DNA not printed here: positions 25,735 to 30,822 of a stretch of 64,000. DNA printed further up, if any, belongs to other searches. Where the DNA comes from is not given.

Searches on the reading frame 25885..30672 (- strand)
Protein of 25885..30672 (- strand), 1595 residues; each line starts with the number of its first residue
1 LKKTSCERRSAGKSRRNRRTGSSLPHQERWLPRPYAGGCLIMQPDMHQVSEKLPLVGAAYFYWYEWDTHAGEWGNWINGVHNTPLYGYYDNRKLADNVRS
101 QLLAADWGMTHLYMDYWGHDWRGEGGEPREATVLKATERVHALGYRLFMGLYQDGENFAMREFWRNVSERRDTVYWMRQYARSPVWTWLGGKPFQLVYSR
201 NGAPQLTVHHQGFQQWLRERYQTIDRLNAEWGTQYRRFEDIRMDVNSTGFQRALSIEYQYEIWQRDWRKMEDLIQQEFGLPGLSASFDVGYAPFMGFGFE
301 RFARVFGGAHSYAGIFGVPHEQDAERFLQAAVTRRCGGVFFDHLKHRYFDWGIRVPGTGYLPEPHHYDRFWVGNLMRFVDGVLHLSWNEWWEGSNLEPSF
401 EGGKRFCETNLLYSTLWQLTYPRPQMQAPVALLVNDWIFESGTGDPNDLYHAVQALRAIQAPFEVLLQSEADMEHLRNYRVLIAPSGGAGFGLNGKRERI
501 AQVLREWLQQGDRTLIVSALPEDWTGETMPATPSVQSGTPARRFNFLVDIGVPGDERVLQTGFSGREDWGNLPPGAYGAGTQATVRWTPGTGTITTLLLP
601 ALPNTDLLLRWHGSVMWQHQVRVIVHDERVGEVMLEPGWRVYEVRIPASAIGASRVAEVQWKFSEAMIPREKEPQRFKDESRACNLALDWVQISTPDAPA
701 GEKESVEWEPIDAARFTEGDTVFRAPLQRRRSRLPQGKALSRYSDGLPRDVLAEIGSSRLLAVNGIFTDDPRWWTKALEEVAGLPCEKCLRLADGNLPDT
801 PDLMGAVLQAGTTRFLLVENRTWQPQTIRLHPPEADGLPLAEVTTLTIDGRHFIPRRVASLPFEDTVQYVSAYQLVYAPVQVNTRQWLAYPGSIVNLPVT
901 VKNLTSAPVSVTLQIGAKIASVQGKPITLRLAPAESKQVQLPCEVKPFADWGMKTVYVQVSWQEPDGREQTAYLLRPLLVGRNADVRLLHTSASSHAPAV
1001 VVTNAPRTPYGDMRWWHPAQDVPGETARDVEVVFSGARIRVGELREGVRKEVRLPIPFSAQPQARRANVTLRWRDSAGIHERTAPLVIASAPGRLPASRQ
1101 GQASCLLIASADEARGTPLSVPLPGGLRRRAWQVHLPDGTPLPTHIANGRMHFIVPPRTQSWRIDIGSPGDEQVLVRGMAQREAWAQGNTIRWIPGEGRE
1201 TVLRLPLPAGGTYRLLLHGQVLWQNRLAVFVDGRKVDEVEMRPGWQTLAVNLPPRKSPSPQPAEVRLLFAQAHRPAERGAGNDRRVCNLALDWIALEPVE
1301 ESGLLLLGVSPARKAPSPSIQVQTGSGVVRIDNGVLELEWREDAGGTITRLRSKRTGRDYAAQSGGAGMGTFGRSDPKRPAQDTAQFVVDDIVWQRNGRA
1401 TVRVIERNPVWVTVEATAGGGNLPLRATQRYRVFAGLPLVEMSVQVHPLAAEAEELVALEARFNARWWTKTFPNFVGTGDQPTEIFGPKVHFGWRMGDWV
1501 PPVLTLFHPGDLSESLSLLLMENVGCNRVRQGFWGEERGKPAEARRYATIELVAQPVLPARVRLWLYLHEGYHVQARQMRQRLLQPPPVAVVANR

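Call 8: search_protein_families(library=pfam, max_evalue=0.001, proteins=[window:25885-30672:-])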
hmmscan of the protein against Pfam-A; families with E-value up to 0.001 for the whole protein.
window:25885-30672:- (1595 aa): 1 family
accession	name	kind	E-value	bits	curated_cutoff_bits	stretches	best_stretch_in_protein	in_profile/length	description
PF02449.21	Glyco_hydro_42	-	9.8e-05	22.3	21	1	210-242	151-188/376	Beta-galactosidase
